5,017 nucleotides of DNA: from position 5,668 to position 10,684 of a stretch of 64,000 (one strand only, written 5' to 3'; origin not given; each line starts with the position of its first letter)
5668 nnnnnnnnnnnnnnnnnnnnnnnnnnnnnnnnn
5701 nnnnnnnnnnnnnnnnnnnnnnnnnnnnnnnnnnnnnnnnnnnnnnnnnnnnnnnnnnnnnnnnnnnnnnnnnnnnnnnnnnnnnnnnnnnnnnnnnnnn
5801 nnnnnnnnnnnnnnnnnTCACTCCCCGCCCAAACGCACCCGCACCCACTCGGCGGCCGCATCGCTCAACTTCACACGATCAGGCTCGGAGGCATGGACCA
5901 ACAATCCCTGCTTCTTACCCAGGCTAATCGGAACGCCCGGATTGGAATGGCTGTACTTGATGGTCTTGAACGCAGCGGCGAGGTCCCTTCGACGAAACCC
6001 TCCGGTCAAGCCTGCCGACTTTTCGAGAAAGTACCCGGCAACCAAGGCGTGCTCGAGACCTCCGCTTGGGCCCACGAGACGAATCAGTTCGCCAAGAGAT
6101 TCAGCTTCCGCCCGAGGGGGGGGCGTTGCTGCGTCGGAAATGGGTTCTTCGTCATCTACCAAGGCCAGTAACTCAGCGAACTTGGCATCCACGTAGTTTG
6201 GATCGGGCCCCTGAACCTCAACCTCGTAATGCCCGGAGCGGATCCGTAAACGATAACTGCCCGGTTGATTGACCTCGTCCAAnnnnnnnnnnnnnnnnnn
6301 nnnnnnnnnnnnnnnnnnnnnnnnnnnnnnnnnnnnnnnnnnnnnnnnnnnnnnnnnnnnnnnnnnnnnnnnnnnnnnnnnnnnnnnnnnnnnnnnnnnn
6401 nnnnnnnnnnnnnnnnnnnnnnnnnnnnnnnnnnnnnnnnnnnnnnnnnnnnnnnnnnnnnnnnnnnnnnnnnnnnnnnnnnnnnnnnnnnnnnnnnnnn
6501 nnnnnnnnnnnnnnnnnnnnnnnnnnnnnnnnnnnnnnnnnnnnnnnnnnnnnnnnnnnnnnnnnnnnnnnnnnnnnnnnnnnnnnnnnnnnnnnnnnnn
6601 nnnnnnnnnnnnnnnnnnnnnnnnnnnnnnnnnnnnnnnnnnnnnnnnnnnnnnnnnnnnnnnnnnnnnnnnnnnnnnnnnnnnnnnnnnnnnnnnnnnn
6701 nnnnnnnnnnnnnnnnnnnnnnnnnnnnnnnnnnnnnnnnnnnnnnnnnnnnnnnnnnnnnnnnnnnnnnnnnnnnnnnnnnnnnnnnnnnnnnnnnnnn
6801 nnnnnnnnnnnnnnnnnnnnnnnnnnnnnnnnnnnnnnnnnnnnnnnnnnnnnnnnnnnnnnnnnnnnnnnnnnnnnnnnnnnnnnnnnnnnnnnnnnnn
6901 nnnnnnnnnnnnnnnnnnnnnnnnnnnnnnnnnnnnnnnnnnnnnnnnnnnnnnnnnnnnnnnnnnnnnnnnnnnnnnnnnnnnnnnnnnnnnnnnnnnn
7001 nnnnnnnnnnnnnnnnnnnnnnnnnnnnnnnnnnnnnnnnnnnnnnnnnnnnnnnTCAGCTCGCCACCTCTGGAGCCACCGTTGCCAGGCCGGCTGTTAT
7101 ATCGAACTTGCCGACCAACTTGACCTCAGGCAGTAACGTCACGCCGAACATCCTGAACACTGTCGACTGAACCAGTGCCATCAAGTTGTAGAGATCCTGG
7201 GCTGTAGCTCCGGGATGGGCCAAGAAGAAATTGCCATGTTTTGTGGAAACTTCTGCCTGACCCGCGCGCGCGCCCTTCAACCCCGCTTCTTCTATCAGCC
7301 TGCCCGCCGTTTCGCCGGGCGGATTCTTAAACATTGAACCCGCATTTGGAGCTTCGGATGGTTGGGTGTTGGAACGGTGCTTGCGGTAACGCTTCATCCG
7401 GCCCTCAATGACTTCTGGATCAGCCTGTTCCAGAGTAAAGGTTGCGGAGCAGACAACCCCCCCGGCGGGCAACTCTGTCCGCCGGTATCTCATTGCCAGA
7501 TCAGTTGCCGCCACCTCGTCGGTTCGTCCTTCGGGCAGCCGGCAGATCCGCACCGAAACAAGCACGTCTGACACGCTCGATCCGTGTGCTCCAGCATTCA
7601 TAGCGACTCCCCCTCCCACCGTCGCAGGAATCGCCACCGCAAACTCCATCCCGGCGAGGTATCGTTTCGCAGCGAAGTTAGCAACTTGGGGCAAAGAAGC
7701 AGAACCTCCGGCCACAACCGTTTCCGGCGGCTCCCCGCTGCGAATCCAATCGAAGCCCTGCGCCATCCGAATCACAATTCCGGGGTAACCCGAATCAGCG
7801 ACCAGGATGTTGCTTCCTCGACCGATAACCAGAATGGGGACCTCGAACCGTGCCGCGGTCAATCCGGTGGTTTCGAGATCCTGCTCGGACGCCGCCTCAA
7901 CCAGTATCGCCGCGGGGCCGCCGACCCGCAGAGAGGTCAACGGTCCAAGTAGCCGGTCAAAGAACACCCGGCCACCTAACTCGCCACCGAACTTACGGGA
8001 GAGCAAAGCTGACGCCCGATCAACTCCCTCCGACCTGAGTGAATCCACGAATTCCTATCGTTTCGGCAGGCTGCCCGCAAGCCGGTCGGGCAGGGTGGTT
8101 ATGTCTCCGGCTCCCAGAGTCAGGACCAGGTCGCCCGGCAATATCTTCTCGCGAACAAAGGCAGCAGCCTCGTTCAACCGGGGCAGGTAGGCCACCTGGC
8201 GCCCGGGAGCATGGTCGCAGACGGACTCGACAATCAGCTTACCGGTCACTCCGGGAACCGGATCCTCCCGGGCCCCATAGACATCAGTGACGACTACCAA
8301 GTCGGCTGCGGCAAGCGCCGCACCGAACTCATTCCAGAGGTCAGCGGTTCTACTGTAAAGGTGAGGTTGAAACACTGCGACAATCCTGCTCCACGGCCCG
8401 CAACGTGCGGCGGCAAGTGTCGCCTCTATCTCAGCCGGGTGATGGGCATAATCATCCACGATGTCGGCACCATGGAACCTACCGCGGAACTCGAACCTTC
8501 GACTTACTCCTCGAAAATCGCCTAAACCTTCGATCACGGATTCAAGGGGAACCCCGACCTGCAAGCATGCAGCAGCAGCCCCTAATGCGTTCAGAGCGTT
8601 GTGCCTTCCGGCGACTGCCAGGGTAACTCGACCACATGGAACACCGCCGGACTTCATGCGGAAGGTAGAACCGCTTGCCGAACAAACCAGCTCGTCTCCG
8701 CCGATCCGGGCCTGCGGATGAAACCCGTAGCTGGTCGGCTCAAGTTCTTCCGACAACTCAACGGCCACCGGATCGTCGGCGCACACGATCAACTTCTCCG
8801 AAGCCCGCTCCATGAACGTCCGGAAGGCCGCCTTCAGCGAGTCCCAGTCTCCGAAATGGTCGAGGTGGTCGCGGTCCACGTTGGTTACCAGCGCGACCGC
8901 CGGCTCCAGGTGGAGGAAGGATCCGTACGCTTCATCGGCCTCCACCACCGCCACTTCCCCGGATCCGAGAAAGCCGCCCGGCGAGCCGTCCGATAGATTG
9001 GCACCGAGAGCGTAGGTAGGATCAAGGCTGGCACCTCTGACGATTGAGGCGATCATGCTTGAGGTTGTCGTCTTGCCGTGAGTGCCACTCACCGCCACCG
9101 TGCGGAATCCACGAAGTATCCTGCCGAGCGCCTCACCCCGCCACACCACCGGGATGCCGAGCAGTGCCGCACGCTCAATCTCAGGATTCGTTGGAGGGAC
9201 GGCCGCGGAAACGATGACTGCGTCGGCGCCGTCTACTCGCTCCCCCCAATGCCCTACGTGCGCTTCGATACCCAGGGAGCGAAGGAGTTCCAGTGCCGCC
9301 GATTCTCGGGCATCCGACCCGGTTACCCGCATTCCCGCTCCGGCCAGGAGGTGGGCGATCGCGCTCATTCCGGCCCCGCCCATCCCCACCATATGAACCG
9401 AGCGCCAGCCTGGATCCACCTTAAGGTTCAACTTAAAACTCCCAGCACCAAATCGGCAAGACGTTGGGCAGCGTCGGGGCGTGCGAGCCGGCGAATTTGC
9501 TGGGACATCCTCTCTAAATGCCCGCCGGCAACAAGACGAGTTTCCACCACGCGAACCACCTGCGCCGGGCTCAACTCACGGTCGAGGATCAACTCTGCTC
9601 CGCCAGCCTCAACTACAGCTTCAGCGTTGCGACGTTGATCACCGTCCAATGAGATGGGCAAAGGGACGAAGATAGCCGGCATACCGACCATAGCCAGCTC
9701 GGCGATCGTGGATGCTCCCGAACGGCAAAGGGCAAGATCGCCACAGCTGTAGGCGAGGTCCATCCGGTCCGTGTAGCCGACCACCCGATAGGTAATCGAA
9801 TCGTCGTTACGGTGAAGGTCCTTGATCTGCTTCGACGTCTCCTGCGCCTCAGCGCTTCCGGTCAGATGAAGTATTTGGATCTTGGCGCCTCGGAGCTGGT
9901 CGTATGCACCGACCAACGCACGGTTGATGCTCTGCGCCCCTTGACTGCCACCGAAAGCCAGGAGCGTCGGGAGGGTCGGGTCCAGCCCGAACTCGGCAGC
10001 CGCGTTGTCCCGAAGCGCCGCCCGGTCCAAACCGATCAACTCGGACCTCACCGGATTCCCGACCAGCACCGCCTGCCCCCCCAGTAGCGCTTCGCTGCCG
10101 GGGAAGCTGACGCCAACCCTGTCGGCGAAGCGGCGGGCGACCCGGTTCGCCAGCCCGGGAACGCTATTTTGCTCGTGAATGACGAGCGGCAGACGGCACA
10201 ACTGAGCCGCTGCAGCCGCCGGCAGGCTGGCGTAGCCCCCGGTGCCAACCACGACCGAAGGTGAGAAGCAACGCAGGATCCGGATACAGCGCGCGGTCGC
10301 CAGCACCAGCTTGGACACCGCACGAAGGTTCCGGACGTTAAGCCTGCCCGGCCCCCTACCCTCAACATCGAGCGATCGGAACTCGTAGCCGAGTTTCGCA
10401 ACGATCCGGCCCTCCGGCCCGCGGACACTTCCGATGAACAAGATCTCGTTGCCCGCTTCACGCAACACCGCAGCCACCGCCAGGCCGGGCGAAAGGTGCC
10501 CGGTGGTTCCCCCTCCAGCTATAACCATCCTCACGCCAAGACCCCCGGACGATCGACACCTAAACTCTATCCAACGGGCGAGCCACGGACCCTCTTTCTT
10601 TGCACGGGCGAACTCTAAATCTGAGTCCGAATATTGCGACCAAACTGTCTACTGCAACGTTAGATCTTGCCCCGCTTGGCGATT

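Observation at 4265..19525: Atypical dcw cluster architecture: no murD, no ftsA, murB inserted between murC and ftsQ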

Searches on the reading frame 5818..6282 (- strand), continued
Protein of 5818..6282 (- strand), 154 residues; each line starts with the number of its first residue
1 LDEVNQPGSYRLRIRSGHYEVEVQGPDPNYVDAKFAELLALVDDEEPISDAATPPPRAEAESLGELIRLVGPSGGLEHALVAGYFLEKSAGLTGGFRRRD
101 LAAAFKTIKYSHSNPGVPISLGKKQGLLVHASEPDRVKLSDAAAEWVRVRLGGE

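Call 39: find_encoding_contigs(protein=P0132, flank=4000, max_places=3)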
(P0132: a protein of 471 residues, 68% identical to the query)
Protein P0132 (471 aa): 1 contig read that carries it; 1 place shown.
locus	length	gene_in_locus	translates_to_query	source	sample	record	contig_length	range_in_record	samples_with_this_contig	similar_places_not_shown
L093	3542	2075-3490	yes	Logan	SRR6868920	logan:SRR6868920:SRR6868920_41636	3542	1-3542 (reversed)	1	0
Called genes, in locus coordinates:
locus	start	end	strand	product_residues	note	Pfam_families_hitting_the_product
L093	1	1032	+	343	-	?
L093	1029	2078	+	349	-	PF10555:MraY_sig1 (weak), PF00953:Glycos_transf_4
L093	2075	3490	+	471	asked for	PF21799:MurD-like_N, PF08245:Mur_ligase_M, PF02875:Mur_ligase_C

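Call 40: find_encoding_contigs(protein=P0135, flank=4000, max_places=3)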
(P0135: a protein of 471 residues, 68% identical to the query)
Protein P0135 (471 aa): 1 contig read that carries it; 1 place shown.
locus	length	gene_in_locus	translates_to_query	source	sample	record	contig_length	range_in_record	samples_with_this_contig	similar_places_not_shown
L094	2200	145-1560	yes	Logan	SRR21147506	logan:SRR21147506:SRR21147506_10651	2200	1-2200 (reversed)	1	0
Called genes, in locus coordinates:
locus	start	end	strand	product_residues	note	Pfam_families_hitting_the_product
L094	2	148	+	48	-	?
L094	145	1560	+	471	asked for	PF21799:MurD-like_N (weak), PF08245:Mur_ligase_M, PF02875:Mur_ligase_C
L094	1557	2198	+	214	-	?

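Call 43: find_related_loci(query=A2, collection=metagenome_contigs, flank=6000)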
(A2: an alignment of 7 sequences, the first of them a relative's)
Query A2 (468 aa) in metagenome_contigs; peptide patterns used: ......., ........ (x = any residue, [..] = any of these).
600 stretches matched a pattern (row limit reached: there are more); 433 encode a relative of the query (tblastn E <= 1e-3); the best 80 are kept; 80 distinct loci.
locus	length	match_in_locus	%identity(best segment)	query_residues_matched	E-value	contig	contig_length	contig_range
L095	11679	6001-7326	37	10-468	2e-76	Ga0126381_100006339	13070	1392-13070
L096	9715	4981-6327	37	11-468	1e-75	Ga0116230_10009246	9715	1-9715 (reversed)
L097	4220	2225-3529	42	11-468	9e-76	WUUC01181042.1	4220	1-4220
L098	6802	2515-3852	38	4-465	3e-74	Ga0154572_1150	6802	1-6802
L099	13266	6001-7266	40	11-465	2e-73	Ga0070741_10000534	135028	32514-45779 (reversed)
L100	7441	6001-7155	35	75-468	4e-72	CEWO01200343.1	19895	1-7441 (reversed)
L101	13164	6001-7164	38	73-468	4e-71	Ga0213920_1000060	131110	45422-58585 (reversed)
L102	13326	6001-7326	37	10-468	1e-70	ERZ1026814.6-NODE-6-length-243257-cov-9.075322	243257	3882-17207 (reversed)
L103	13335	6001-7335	40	6-468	4e-70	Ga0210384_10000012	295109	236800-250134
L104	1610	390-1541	37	78-468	7e-73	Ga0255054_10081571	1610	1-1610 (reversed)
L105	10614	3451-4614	35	72-468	3e-68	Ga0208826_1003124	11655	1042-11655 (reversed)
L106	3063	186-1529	36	10-465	2e-68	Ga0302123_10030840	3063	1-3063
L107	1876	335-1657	38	10-468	2e-70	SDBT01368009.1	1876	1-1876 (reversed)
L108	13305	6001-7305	35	12-468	2e-67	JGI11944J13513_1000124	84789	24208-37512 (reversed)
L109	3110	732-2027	37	5-467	4e-68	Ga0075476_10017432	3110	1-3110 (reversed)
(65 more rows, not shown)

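Call 49: find_encoding_contigs(protein=P0136, flank=3000, max_places=3)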
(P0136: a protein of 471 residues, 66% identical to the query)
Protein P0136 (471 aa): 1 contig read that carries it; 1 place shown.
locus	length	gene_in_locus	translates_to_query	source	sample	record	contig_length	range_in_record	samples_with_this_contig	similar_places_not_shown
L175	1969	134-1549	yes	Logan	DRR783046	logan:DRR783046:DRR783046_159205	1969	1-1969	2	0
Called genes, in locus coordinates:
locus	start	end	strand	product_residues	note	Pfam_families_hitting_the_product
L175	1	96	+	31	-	?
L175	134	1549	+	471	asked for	PF21799:MurD-like_N (weak), PF08245:Mur_ligase_M, PF02875:Mur_ligase_C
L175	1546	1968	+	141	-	?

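Call 50: find_encoding_contigs(protein=P0134, flank=3000, max_places=3)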
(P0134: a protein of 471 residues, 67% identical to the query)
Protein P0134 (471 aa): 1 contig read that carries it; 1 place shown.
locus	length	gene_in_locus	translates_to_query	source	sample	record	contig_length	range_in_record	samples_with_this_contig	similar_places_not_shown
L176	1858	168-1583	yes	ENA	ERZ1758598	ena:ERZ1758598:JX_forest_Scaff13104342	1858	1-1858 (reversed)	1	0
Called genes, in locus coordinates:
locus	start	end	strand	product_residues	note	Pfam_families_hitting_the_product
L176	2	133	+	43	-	?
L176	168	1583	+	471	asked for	PF21799:MurD-like_N (weak), PF08245:Mur_ligase_M, PF02875:Mur_ligase_C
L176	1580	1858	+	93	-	?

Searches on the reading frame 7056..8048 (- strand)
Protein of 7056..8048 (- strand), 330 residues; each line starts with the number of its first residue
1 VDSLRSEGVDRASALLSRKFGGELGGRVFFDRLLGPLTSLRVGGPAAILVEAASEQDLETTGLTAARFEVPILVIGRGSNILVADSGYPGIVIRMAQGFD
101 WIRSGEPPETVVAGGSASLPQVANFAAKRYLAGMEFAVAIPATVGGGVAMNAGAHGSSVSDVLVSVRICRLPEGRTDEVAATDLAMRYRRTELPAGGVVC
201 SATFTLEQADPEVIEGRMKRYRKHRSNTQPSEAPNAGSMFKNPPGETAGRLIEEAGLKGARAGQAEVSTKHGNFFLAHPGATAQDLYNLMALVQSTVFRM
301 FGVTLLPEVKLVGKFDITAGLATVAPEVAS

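Call 4: search_protein_families(library=ncbifam, proteins=[window:7056-8048:-])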
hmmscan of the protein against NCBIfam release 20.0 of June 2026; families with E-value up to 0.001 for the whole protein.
window:7056-8048:- (330 aa): 7 families
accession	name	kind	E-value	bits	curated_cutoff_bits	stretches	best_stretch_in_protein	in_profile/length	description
NF010480.0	PRK13905.1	equivalog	3.6e-91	305.2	259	1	25-315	13-301/303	UDP-N-acetylmuramate dehydrogenase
TIGR00179.1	murB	equivalog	2.3e-62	210.9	144.5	1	36-313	3-290/290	UDP-N-acetylmuramate dehydrogenase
NF011245.0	PRK14651.1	equivalog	9.9e-52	175.8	224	1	33-297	8-256/273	UDP-N-acetylmuramate dehydrogenase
NF010479.0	PRK13904.1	equivalog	2.1e-44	152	273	1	72-311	35-257/258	UDP-N-acetylmuramate dehydrogenase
NF010478.0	PRK13903.1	equivalog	7.7e-37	127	231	2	32-210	19-197/362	UDP-N-acetylmuramate dehydrogenase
NF000755.0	PRK00046.1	equivalog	3.4e-30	104.9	277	2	35-243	11-240/343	UDP-N-acetylmuramate dehydrogenase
NF011242.0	PRK14648.1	equivalog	3.9e-30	105.2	426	2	38-173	22-159/354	UDP-N-acetylmuramate dehydrogenase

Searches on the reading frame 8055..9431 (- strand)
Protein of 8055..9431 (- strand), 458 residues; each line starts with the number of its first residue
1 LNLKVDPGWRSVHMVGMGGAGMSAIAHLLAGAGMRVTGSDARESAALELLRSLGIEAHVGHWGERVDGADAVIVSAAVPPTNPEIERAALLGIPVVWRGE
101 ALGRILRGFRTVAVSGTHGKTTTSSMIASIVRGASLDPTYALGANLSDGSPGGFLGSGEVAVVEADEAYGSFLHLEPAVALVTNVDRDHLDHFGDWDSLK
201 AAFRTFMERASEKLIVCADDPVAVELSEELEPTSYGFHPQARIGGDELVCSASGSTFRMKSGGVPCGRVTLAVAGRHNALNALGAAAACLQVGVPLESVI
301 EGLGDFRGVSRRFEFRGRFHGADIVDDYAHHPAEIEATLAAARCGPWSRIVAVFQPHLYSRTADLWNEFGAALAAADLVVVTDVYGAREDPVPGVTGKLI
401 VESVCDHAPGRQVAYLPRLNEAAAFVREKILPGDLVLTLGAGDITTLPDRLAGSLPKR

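Call 3: search_protein_families(library=ncbifam, proteins=[window:8055-9431:-])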
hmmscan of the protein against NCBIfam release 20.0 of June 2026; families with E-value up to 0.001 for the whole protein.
window:8055-9431:- (458 aa): 24 families
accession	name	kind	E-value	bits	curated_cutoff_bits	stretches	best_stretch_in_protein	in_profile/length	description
TIGR01082.1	murC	equivalog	3.7e-132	441.6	335.1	1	12-451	2-448/449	UDP-N-acetylmuramate--L-alanine ligase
NF011171.0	PRK14573.1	equivalog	7.8e-78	262.2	1015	1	12-456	7-449/809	bifunctional UDP-N-acetylmuramate--L-alanine ligase/D-alanine--D-alanine ligase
TIGR01081.1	mpl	equivalog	4.4e-46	157.8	388.7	1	12-380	2-383/448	UDP-N-acetylmuramate:L-alanyl-gamma-D-glutamyl-meso-diaminopimelate ligase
NF008896.0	PRK11929.1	equivalog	6.2e-32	110.4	1023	2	68-339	564-852/965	bifunctional UDP-N-acetylmuramoyl-L-alanyl-D-glutamate--2,6-diaminopimelate ligase MurE/UDP-N-acetylmuramoyl-tripeptide--D-alanyl-D-alanine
NF053645.1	pMurC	equivalog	1.7e-29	102.9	560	2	14-232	3-236/492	pseudomurein biosynthesis peptide ligase pMurC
TIGR01087.1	murD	equivalog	6e-29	101.4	211.95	1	12-329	2-324/441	UDP-N-acetylmuramoyl-L-alanine--D-glutamate ligase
NF001124.0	PRK00139.1-2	equivalog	2.8e-26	92.3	476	1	178-442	200-468/500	UDP-N-acetylmuramoyl-L-alanyl-D-glutamate--2,6-diaminopimelate ligase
NF001126.0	PRK00139.1-4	equivalog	2.2e-24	85.9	373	1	178-353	195-373/486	UDP-N-acetylmuramoyl-L-alanyl-D-glutamate--2,6-diaminopimelate ligase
NF053646.1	pMurD1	equivalog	1.7e-23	83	610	1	12-445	3-445/465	pseudomurein biosynthesis peptide ligase pMurD1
TIGR01085.1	murE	subfamily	1.2e-20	73.9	257.3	1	178-355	179-365/472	UDP-N-acetylmuramyl-tripeptide synthetase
TIGR01143.1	murF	subfamily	8.5e-20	71.1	288.6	1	175-328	148-303/418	UDP-N-acetylmuramoyl-tripeptide--D-alanyl-D-alanine ligase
NF001123.0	PRK00139.1-1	equivalog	8.6e-20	70.8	586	1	177-441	197-464/493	UDP-N-acetylmuramoyl-L-alanyl-D-glutamate--2,6-diaminopimelate ligase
NF053648.1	pMurE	equivalog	2.6e-16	59.4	600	1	171-345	184-351/464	pseudomurein biosynthesis peptide ligase pMurE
NF010628.0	PRK14022.1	equivalog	2e-15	56.5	536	1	177-349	201-368/483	UDP-N-acetylmuramoyl-L-alanyl-D-glutamate--L-lysine ligase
NF053647.1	pMurD2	equivalog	1.4e-14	53.8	550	1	12-231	3-226/405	pseudomurein biosynthesis peptide ligase pMurD2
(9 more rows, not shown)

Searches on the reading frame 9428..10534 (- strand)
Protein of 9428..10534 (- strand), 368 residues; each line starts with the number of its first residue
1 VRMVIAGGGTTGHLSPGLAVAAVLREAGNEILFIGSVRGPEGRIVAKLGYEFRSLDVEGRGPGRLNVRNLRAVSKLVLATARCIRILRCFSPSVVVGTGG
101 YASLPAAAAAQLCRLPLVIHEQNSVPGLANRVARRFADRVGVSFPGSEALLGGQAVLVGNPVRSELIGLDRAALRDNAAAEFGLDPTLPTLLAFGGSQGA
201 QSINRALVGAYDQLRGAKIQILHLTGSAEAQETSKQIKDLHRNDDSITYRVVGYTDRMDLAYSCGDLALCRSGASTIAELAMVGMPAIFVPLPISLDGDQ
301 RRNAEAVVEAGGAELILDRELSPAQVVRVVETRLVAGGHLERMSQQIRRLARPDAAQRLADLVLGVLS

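Call 3: search_protein_families(library=ncbifam, proteins=[window:9428-10534:-])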
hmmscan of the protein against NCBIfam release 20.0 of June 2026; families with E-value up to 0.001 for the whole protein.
window:9428-10534:- (368 aa): 4 families
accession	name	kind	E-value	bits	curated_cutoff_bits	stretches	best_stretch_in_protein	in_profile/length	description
TIGR01133.1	murG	equivalog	2.3e-88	296.6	250.25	1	1-362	6-352/353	undecaprenyldiphospho-muramoylpentapeptide beta-N-acetylglucosaminyltransferase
NF009102.0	PRK12446.1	equivalog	2.1e-40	138.7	339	1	2-332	3-321/352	undecaprenyldiphospho-muramoylpentapeptide beta-N-acetylglucosaminyltransferase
NF010135.0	PRK13609.1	equivalog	9.3e-10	38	500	1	175-364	189-366/388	diglucosyl diacylglycerol synthase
NF010134.0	PRK13608.1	equivalog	8.6e-06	25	557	1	180-364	194-366/391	diglucosyl diacylglycerol synthase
